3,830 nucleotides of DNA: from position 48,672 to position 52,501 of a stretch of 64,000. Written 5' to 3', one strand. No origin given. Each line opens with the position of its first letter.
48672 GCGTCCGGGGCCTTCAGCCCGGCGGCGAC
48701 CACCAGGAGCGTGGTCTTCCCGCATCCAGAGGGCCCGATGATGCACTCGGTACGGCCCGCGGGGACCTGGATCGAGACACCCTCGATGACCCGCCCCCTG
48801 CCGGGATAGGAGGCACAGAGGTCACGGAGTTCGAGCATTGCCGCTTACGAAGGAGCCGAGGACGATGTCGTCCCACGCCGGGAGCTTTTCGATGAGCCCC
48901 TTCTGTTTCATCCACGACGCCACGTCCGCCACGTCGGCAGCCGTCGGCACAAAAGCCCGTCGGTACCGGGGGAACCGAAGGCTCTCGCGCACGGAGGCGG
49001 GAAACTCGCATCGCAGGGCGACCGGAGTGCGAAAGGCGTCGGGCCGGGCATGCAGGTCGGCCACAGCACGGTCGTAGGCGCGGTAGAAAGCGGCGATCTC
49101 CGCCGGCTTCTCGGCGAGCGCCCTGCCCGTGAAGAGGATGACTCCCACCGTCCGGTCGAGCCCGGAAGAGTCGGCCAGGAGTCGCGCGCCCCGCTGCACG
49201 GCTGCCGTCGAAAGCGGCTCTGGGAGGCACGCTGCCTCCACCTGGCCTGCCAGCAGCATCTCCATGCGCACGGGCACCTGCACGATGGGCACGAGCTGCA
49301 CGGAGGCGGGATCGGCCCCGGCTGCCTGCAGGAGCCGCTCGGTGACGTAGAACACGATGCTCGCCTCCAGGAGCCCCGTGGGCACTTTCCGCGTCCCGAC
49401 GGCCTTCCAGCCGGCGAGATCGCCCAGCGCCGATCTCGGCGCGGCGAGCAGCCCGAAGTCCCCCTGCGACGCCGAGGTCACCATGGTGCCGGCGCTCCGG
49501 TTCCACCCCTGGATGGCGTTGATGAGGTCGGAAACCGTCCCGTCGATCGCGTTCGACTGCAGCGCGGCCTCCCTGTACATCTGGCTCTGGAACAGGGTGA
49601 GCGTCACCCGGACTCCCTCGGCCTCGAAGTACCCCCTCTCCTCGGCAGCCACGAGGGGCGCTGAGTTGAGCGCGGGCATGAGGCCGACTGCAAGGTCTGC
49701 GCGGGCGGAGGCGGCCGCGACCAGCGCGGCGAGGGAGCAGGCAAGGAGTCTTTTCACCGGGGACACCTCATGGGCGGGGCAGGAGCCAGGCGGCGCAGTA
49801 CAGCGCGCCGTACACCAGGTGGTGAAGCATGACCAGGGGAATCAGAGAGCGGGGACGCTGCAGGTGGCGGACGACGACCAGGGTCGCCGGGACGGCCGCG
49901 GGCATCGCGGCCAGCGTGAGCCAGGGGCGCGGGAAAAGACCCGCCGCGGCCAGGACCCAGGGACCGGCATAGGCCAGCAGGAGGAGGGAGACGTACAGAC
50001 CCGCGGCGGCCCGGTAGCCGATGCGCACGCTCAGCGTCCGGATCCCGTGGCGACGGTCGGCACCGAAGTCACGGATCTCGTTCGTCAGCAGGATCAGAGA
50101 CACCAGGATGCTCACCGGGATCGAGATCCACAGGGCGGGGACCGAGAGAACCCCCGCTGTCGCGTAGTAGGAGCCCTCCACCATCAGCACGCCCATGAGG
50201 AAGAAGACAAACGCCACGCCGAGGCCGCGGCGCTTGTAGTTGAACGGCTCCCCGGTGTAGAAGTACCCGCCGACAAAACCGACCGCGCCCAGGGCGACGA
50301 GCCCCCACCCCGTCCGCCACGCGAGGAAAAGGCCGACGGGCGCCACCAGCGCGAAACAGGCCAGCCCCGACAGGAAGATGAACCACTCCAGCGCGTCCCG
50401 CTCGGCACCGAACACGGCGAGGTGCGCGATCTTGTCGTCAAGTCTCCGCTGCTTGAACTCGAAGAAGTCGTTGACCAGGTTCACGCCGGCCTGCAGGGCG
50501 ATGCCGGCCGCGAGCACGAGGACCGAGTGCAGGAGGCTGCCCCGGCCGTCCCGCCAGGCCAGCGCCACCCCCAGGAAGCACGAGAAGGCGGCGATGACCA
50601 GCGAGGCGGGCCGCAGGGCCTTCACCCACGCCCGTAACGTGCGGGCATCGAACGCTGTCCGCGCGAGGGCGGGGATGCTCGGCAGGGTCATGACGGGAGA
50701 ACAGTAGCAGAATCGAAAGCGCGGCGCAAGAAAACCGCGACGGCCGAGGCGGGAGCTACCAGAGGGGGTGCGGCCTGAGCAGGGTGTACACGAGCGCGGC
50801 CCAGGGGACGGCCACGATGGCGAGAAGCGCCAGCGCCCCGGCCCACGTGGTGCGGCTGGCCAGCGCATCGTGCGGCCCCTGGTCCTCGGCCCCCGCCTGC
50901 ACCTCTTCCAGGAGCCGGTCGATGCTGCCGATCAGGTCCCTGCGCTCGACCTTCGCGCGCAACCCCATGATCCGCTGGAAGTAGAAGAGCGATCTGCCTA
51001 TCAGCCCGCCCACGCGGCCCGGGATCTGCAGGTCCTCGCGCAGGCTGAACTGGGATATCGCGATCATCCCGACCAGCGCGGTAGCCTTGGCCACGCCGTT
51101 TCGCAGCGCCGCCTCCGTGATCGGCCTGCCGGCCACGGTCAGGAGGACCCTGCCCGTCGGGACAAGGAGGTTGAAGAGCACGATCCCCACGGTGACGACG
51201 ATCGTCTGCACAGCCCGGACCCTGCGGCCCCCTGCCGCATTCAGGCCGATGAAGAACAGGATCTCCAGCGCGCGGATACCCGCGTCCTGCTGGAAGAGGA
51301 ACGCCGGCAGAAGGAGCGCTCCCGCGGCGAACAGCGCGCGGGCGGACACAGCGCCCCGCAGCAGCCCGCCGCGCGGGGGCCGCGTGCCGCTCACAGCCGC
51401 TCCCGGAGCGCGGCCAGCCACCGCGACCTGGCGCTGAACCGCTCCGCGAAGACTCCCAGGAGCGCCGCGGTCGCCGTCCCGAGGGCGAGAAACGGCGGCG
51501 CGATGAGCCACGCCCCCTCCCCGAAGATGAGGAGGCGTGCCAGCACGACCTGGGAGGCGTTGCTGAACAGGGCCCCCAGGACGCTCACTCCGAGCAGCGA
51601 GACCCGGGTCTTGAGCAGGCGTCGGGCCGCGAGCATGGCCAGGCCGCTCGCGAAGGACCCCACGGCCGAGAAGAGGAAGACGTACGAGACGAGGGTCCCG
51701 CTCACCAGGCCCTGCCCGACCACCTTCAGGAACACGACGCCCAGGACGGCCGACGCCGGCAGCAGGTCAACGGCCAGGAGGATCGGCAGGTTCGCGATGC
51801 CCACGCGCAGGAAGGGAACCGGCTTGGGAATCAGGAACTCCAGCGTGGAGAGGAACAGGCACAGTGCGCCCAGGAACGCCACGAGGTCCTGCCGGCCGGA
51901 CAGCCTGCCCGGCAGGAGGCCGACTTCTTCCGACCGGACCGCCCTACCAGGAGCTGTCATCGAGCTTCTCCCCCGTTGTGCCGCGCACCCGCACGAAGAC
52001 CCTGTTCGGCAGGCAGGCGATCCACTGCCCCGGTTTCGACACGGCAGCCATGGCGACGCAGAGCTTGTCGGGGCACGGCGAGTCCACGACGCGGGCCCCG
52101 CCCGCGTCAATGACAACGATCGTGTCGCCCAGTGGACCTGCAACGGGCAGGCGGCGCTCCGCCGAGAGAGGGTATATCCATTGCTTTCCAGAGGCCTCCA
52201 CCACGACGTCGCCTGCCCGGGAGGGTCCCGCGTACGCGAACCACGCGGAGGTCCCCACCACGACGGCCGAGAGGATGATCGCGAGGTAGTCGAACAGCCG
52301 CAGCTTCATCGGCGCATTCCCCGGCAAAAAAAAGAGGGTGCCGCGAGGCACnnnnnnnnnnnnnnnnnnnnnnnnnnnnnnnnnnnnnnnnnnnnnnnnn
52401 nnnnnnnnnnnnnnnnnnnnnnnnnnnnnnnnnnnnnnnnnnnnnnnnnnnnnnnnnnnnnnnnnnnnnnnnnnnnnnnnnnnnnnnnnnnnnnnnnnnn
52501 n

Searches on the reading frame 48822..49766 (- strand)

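Call 34: search_protein_families(library=pfam, proteins=[window:48822-49766:-], max_evalue=0.01)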
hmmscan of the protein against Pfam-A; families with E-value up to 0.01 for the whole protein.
window:48822-49766:- (314 aa): 2 families
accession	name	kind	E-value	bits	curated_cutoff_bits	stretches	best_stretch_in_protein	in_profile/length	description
PF13379.11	NMT1_2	-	2e-13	51.2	24.7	1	22-239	5-239/252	NMT1-like family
PF09084.16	NMT1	-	6.9e-12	46.2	20.5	1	34-244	3-215/216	NMT1/THI5 like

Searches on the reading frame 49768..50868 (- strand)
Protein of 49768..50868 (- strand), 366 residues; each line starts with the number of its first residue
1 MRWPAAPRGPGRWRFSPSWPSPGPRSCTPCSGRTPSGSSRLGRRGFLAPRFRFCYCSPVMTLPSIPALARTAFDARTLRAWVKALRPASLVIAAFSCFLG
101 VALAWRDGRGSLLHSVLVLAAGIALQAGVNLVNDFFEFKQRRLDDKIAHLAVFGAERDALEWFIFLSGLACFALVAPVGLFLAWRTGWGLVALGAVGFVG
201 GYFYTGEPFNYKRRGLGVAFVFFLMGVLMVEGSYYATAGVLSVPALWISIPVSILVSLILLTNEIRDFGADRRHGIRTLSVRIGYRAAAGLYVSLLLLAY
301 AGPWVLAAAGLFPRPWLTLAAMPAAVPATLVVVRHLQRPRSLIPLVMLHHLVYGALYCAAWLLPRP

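Call 34: search_protein_families(library=pfam, proteins=[window:49768-50868:-], max_evalue=0.01)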
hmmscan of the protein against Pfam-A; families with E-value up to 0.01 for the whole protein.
window:49768-50868:- (366 aa): 1 family
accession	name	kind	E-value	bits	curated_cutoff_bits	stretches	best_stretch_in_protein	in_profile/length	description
PF01040.23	UbiA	-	2e-23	83.4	34.2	1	95-339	3-236/250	UbiA prenyltransferase family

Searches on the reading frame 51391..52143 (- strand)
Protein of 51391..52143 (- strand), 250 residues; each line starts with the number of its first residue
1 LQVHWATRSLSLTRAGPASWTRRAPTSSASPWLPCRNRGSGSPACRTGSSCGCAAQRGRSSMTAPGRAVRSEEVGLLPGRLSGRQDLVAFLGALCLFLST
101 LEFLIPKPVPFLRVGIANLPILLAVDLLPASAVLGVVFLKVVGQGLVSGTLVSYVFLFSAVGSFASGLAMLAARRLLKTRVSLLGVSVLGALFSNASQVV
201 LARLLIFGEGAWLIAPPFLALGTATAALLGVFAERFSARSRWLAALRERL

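Call 34: search_protein_families(library=pfam, proteins=[window:51391-52143:-], max_evalue=0.01)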
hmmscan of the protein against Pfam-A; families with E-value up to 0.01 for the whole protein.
window:51391-52143:- (250 aa): 1 family
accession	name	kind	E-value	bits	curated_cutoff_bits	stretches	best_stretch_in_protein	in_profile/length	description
PF07456.16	Hpre_diP_synt_I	-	3.2e-33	115.3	30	1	91-235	1-146/147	Heptaprenyl diphosphate synthase component I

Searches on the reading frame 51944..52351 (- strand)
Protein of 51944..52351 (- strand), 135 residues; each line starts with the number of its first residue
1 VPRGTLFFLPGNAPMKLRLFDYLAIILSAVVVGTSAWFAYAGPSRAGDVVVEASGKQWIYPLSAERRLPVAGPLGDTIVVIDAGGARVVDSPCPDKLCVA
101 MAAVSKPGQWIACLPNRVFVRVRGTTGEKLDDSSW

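Call 34: search_protein_families(library=pfam, proteins=[window:51944-52351:-], max_evalue=0.01)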
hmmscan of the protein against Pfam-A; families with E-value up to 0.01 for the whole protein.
window:51944-52351:- (135 aa): 1 family
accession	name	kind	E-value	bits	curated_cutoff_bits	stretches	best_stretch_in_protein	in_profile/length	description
PF07009.16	NusG_II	-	1.1e-21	77.4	29.6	1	26-125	5-106/107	NusG domain II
